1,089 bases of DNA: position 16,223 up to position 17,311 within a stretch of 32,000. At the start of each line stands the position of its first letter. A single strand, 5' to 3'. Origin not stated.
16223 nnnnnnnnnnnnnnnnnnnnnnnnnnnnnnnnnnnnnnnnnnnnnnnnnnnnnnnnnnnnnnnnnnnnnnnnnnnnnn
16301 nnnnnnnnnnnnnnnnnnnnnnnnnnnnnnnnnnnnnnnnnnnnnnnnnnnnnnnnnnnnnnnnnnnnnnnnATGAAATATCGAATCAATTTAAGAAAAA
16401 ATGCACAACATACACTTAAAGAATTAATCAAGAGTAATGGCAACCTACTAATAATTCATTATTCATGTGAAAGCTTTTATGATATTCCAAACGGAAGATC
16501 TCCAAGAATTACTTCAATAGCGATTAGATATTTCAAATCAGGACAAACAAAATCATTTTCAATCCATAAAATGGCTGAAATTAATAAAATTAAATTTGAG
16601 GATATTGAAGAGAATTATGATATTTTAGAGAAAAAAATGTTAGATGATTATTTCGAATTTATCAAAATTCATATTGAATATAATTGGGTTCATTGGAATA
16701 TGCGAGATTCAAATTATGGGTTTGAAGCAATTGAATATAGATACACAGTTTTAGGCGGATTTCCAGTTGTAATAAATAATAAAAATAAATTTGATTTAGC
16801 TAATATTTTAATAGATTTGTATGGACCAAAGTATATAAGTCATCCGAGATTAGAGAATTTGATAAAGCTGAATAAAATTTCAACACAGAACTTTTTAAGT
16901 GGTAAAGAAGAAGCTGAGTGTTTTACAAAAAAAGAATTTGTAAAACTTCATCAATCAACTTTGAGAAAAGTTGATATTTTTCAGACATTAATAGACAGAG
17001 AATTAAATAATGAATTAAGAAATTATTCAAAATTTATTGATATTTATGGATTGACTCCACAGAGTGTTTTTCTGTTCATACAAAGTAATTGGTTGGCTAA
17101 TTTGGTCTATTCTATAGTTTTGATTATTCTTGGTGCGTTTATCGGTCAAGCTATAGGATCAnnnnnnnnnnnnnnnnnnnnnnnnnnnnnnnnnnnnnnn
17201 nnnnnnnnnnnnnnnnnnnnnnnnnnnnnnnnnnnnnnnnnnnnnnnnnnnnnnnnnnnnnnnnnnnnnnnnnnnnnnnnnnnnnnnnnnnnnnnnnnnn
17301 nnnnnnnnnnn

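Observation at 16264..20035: AT-rich orphan three-gene cassette between the capsule locus and core genes: candidate undescribed defence/conflict system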

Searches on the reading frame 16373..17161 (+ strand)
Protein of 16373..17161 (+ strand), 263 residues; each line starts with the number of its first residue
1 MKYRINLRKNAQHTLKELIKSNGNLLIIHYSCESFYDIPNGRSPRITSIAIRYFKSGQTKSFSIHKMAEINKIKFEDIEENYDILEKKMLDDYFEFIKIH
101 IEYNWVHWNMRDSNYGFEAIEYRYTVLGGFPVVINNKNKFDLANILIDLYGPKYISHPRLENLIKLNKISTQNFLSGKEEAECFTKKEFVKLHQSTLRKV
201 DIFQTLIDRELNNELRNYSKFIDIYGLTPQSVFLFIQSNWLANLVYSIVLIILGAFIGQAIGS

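Call 3: search_protein_families(library=pfam, proteins=[window:16373-17161:+], max_evalue=1)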
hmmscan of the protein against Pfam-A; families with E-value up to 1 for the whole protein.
window:16373-17161:+ (263 aa): 0 families

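Call 4: search_protein_families(library=padloc, proteins=[window:16373-17161:+], max_evalue=1)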
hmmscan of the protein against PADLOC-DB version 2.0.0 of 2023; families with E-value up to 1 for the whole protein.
window:16373-17161:+ (263 aa): 0 families

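Call 5: search_protein_families(library=ncbifam, proteins=[window:16373-17161:+], max_evalue=1)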
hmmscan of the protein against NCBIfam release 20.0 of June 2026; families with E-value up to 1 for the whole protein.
window:16373-17161:+ (263 aa): 0 families

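Call 10: find_homologous_proteins(query=window:16373-17161:+)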
Query window:16373-17161:+ (263 aa): 3574 proteins with E <= 0.001 among 4165 candidates; the best 120 are listed.
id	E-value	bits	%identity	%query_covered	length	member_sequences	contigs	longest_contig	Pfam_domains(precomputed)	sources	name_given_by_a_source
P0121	2.7e-171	586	100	100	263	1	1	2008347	-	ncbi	-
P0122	2.2e-134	465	76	99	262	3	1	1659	-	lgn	-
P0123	3.4e-118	412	68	98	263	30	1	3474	-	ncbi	-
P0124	7.9e-113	394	65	98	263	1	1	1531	-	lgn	-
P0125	2.1e-104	367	64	92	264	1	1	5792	-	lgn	-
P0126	1.2e-103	364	61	99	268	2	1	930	-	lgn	-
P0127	3.4e-100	353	61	95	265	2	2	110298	-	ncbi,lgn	-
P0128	2.7e-98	347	57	98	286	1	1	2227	-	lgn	-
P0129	1.3e-96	341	60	93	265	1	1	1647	-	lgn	-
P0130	1.3e-96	341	56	97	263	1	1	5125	-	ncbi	-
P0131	3.5e-96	340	60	94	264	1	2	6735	-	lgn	-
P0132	6.1e-96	339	58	99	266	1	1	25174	-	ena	-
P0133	8.1e-96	338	59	99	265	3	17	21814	-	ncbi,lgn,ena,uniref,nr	ncbi:hypothetical protein C7954_1462 [Halanaerobium congolense]|uniref:Uncharacterized protein n=1 T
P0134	1.3e-95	338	57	98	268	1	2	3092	-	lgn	-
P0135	2.4e-95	337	56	97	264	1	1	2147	-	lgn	-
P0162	3.3e-90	320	56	93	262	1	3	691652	-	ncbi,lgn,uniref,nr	ncbi:hypothetical protein [Paenibacillus macquariensis]|uniref:Exonuclease n=1 Tax=Paenibacillus mac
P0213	8.5e-87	309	54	97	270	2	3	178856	-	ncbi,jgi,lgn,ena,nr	ncbi:MAG: hypothetical protein H6Q13_1649 [Bacteroidetes bacterium]|nr:hypothetical protein [Bactero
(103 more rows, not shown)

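Call 14: find_encoding_contigs(protein=P0162, flank=8000, max_places=2)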
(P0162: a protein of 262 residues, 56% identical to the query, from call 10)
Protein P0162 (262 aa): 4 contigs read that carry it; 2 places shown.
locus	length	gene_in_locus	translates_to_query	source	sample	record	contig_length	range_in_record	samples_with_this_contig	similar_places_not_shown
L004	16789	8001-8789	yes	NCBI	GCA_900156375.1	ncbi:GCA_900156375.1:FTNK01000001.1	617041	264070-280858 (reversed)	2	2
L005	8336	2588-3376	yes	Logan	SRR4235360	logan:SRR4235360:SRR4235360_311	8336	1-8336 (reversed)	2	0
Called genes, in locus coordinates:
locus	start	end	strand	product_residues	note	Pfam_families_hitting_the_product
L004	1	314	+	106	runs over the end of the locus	PF12802:MarR_2 (faint), PF12840:HTH_20, PF01022:HTH_5, PF03965:Penicillinase_R (weak), PF13412:HTH_24, PF13545:HTH_Crp_2 (weak), PF01047:MarR (faint), PF01978:TrmB (weak), +1 more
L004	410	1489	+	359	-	-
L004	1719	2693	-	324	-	PF13102:Phage_int_SAM_5 (weak), PF13495:Phage_int_SAM_4, PF00589:Phage_integrase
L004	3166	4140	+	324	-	PF02899:Phage_int_SAM_1 (weak), PF13495:Phage_int_SAM_4 (faint), PF00589:Phage_integrase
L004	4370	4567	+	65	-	-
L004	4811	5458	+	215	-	PF04471:Mrr_cat, PF22722:NA-iREase1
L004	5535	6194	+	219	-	-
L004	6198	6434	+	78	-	-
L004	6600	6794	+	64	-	-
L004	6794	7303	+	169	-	-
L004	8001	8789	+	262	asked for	-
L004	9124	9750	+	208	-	-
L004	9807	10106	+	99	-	-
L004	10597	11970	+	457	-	-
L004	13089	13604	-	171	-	-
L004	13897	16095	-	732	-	PF17678:Glyco_hydro_92N, PF07971:Glyco_hydro_92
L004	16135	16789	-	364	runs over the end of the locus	PF00392:GntR, PF00532:Peripla_BP_1, PF13407:Peripla_BP_4, PF13377:Peripla_BP_3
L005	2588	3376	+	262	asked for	-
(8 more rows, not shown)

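Call 15: find_encoding_contigs(protein=P0213, flank=8000, max_places=2)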
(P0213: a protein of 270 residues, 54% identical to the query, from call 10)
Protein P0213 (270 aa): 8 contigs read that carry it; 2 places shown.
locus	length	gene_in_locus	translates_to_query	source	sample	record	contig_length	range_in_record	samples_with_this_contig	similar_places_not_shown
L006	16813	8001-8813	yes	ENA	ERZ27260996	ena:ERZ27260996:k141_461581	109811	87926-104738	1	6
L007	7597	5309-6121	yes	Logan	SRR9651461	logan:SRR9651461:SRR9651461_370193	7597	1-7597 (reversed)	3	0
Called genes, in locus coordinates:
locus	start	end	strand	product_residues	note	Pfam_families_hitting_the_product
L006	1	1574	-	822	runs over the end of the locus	PF02563:Poly_export, PF10531:SLBB (weak), PF22461:SLBB_2, PF10531:SLBB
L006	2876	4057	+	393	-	PF13102:Phage_int_SAM_5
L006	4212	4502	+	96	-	-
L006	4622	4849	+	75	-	-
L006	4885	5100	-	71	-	-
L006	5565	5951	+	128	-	-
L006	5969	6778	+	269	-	PF13020:NOV_C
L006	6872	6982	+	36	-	-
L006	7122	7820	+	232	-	-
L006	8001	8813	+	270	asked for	-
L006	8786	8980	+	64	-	-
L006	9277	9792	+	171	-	PF05203:Hom_end_hint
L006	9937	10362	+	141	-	-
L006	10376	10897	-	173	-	PF19268:CIS_TMP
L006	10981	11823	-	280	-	PF14253:AbiH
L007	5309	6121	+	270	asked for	-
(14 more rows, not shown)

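Call 25: search_protein_families(library=phrogs, proteins=[window:16373-17161:+], max_evalue=0.1)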
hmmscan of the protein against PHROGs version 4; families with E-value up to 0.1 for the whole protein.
window:16373-17161:+ (263 aa): 2 families
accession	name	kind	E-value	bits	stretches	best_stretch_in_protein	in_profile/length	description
phrog_8766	-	unknown function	4.9e-80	269.9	1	4-261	3-257/262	-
phrog_14990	-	unknown function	0.012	16.8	0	198-223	24-49/63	-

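Call 26: search_dna_similar(query=window:16373-17161:+, collection=phages, mode=protein, max_rows=15)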
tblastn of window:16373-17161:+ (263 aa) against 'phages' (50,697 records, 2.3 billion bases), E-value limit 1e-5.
Records with a match: 18; places in all: 18; records where one place covers at least 80% of the query: 18.
Best place of each record, by identity: <60% 18.
By first word of the organism name: Streptococcus 17; Bacteriophage 1.
By host as written in the record: Streptococcus dysgalactiae ERR109308 1; Streptococcus pyogenes NZ131 1; Streptococcus equi 4047 1; Streptococcus equi DSM_20561 1; Streptococcus equi EQUI0007 1; Streptococcus equi EQUI0155 1; Streptococcus equi EQUI0005 1; Streptococcus equi EQUI0022 1; and 10 more.
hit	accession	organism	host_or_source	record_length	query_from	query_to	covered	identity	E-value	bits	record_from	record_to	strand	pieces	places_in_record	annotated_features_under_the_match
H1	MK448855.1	Streptococcus phage Javan150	Streptococcus dysgalactiae ERR109308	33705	9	262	97%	37.8%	2e-50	182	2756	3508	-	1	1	hypothetical protein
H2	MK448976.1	Streptococcus phage Javan528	Streptococcus pyogenes NZ131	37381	9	262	97%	37.8%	2e-50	182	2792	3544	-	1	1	hypothetical protein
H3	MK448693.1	Streptococcus phage Javan177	Streptococcus equi 4047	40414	9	262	97%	37.8%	2e-50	182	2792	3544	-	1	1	hypothetical protein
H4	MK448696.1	Streptococcus phage Javan183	Streptococcus equi DSM_20561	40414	9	262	97%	37.8%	2e-50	182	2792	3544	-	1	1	hypothetical protein (x2)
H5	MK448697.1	Streptococcus phage Javan185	Streptococcus equi EQUI0007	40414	9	262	97%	37.8%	2e-50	182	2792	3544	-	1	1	hypothetical protein (x2)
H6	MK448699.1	Streptococcus phage Javan189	Streptococcus equi EQUI0155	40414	9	262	97%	37.8%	2e-50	182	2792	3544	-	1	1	hypothetical protein (x2)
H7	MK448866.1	Streptococcus phage Javan184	Streptococcus equi EQUI0005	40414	9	262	97%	37.8%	2e-50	182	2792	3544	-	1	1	hypothetical protein (x2)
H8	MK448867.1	Streptococcus phage Javan186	Streptococcus equi EQUI0022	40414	9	262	97%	37.8%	2e-50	182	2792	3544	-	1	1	hypothetical protein (x2)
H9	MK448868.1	Streptococcus phage Javan188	Streptococcus equi EQUI0039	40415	9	262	97%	37.8%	2e-50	182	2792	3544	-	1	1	hypothetical protein (x2)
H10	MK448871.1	Streptococcus phage Javan196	Streptococcus equi F43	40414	9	262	97%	37.8%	2e-50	182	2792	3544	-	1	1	hypothetical protein (x2)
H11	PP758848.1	Streptococcus phage phiGBSVK-C_GBSInt4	Streptococcus agalactiae JN_AR_GBS18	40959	9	262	97%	37.4%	9e-50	181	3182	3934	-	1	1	hypothetical protein (x2)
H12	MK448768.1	Streptococcus phage Javan47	Streptococcus agalactiae GB00640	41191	9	262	97%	37.4%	9e-50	181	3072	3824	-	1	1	hypothetical protein (x2)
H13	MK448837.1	Streptococcus phage Javan10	Streptococcus agalactiae BE-PW-130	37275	9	262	97%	37.4%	1e-49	180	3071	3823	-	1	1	hypothetical protein (x2)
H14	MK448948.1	Streptococcus phage Javan46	Streptococcus agalactiae GB00111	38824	9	262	97%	37.4%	1e-49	180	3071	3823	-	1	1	hypothetical protein (x2)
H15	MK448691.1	Streptococcus phage Javan17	Streptococcus agalactiae CCUG_17336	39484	9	262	97%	37.4%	1e-49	180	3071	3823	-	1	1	hypothetical protein (x2)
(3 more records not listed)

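Call 27: search_dna_similar(query=window:16373-17161:+, collection=plasmids, mode=protein, max_rows=15)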
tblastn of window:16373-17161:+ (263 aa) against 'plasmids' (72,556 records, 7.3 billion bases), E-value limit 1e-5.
Records with a match: 13; places in all: 13; records where one place covers at least 80% of the query: 12.
Best place of each record, by identity: <60% 13.
By first word of the organism name: Bacillus 6; Sporosarcina 1; Calothrix 1; Legionella 1; Robbsia 1; Agrobacterium 1; Cereibacter 1; Paenibacillus 1.
By predicted mobility (MOB-suite, as given by PLSDB): conjugative 6; non-mobilizable 4; mobilizable 3.
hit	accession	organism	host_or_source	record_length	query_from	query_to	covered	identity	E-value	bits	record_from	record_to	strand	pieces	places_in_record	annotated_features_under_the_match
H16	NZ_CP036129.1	Bacillus mycoides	cell culture,soil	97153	2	262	99%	51.3%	3e-84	281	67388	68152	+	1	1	hypothetical protein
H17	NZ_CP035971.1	Bacillus mycoides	cell culture,soil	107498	2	262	99%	51.3%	3e-84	281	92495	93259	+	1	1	hypothetical protein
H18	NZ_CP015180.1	Bacillus thuringiensis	Bombyx mori,cell culture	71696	2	262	99%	51.0%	1e-84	282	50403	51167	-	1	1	hypothetical protein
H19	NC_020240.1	Bacillus thuringiensis serovar kurstaki str. HD73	-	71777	2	262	99%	51.0%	1e-84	282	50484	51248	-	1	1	hypothetical protein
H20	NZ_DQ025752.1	Bacillus thuringiensis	-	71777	2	262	99%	51.0%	1e-84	282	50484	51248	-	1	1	hypothetical protein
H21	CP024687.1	Bacillus wiedmannii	cell culture,soil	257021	2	262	99%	50.9%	2e-54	287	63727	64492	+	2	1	none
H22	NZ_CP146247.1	Sporosarcina psychrophila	cell culture,Middle part of the water ...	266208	2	255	97%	51.0%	8e-77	259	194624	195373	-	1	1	hypothetical protein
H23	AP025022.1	Calothrix sp. PCC 7716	-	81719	4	252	95%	50.6%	4e-78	263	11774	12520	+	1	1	hypothetical protein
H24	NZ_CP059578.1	Legionella sp. PC997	Biofilm - potable water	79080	5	241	90%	52.7%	7e-75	254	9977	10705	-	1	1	hypothetical protein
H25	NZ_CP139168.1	Robbsia andropogonis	Areca catechu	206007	26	255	87%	48.9%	4e-69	238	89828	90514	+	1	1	hypothetical protein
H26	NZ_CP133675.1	Agrobacterium pusense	Vaccinium sp.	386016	8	252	93%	44.5%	4e-66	229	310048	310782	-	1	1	hypothetical protein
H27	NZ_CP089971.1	Cereibacter azotoformans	Owen's River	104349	8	233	86%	48.0%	4e-72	246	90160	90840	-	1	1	hypothetical protein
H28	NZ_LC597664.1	Paenibacillus sp.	-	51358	145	238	36%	39.6%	2e-7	59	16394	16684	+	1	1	hypothetical protein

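Call 28: get_annotated_region(hit=H3, flank=4000)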
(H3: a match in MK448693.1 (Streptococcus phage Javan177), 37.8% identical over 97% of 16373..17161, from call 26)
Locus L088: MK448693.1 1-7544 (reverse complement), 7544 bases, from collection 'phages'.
description: Streptococcus phage Javan177, complete genome.
organism: Streptococcus phage Javan177 (NCBI taxid 2548024)
taxonomy: Viruses; Duplodnaviria; Heunggongvirae; Uroviricota; Caudoviricetes
host: Streptococcus equi 4047; source: -; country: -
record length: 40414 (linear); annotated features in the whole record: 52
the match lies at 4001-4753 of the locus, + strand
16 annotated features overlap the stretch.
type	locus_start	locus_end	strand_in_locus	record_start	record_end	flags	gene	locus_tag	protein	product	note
CDS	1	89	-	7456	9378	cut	-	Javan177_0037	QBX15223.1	DNA polymerase I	-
CDS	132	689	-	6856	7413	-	-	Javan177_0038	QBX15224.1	hypothetical protein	-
CDS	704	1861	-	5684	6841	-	-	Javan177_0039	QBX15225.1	hypothetical protein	-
CDS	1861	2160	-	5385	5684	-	-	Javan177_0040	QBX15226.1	hypothetical protein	-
CDS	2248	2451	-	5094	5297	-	-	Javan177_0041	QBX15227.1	hypothetical protein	-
CDS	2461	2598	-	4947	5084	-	-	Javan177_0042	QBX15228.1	hypothetical protein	-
CDS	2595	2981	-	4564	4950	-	-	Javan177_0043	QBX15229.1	hypothetical protein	-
CDS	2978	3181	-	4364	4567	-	-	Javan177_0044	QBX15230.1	hypothetical protein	-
CDS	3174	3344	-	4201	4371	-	-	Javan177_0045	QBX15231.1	hypothetical protein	-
CDS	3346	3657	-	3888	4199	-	-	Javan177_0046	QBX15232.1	excisionase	-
CDS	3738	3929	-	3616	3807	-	-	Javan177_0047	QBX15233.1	hypothetical protein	-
CDS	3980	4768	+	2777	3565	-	-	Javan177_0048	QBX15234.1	hypothetical protein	FIG01118056: hypothetical protein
CDS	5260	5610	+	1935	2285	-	-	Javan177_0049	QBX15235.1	Cro/CI family transcriptional regulator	-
CDS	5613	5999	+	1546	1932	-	-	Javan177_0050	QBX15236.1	hypothetical protein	-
CDS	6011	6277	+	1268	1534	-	-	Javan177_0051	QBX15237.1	hypothetical protein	-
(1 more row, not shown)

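Call 29: get_annotated_region(hit=H19, flank=5000)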
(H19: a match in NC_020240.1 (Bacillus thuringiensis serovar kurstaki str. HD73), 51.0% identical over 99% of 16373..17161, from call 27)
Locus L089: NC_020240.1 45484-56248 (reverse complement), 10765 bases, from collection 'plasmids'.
description: Bacillus thuringiensis serovar kurstaki str. HD73 plasmid pAW63, complete sequence
organism: Bacillus thuringiensis serovar kurstaki str. HD73 (NCBI taxid 1279365)
taxonomy: Bacteria; Bacillota; Bacilli; Bacillales; Bacillaceae; Bacillus; Bacillus thuringiensis; Bacillus thuringiensis serovar kurstaki str. HD73
host: -; source: -; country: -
typing (MOB-suite, as given by PLSDB): conjugative; replicon rep_cluster_163; relaxase MOBP; mating-pair formation MPF_T
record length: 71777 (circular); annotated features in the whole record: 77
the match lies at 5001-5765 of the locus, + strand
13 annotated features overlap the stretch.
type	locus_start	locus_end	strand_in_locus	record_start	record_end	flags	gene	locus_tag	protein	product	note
CDS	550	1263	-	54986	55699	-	-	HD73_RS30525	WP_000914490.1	hypothetical protein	-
CDS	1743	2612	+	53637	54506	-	-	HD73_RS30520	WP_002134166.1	ISNCY-like element ISBth18 family transposase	GO:0006313 - DNA transposition [Evidence IEA]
CDS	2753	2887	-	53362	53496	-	-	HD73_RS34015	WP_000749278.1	hypothetical protein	-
CDS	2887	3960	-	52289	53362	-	-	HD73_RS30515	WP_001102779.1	Rap family tetratricopeptide repeat protein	-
CDS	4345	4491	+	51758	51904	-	-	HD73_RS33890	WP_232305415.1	hypothetical protein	-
CDS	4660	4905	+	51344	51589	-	-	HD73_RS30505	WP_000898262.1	helix-turn-helix domain-containing protein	-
CDS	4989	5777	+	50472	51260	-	-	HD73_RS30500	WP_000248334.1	hypothetical protein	-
CDS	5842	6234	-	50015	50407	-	-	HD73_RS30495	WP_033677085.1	hypothetical protein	-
CDS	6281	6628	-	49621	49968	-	-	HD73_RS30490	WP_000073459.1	YolD-like family protein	-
CDS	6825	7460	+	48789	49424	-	-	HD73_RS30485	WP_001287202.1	DUF3967 domain-containing protein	-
CDS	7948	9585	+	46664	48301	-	-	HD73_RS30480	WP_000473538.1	peptide ABC transporter substrate-binding protein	-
CDS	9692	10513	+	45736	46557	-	-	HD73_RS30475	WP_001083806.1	DUF5677 domain-containing protein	-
CDS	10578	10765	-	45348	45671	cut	-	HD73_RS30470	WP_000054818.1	hypothetical protein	-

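Call 44: search_solved_structures(query=A3, max_evalue=10, show_alignments=2)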
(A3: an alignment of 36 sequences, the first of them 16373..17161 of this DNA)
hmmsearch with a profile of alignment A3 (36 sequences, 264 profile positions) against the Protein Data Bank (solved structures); distinct sequences matched with E-value up to 10: 3.
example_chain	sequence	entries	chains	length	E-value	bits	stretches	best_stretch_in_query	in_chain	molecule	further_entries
4c8q_H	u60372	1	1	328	0.08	15.5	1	198-239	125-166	DNA TOPOISOMERASE 2-ASSOCIATED PROTEIN PAT1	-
5lm5_A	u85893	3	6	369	0.097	15.2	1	198-238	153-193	DNA topoisomerase 2-associated protein PAT1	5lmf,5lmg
4n0a_H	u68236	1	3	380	0.1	15.2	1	198-238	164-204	DNA topoisomerase 2-associated protein PAT1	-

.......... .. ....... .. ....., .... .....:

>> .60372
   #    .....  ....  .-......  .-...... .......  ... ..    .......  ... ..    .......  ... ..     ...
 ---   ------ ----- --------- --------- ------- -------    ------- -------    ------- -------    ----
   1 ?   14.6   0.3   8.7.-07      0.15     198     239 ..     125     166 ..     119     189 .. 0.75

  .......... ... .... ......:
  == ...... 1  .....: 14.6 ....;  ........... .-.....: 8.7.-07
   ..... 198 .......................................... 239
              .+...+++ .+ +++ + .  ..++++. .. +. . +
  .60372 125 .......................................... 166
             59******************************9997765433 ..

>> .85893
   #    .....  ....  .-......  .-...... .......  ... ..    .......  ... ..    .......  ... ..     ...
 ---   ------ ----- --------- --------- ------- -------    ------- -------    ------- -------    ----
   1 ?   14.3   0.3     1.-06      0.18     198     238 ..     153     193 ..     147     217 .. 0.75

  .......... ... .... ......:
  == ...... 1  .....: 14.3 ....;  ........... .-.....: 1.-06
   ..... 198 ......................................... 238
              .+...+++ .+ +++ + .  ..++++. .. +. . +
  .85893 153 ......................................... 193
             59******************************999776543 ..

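Call 51: predict_structure(alignment_id=A3)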
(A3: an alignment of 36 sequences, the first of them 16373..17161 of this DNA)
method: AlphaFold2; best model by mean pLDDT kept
length: 263 residues; sequences in the alignment: 36
mean_pLDDT: 90.0   pTM: 0.82
mean pLDDT of the five models: 90.0, 88.5, 88.2, 88.0, 87.4
residues with pLDDT >= 90: 181; 70-90: 67; 50-70: 12; < 50: 3
segments of 3 or more residues with pLDDT < 50: 112-114
pLDDT, mean of each block of 10 residues (from residue 1): 85 92 93 72 88 96 98 97 98 98 90 67 95 95 93 89 94 89 92 96 96 92 78 79 89 93 82
secondary structure, 60 per line:
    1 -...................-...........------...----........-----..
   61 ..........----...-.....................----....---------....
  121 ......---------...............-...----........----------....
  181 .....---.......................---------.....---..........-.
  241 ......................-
elements in order: H2-20 E25-32 E46-53 E59-63 H64-70 H79-99 E104-107 H117-126 E139-141 H142-150 H159-166 H177-185 H189-211 H221-225 H229-238 H240-262
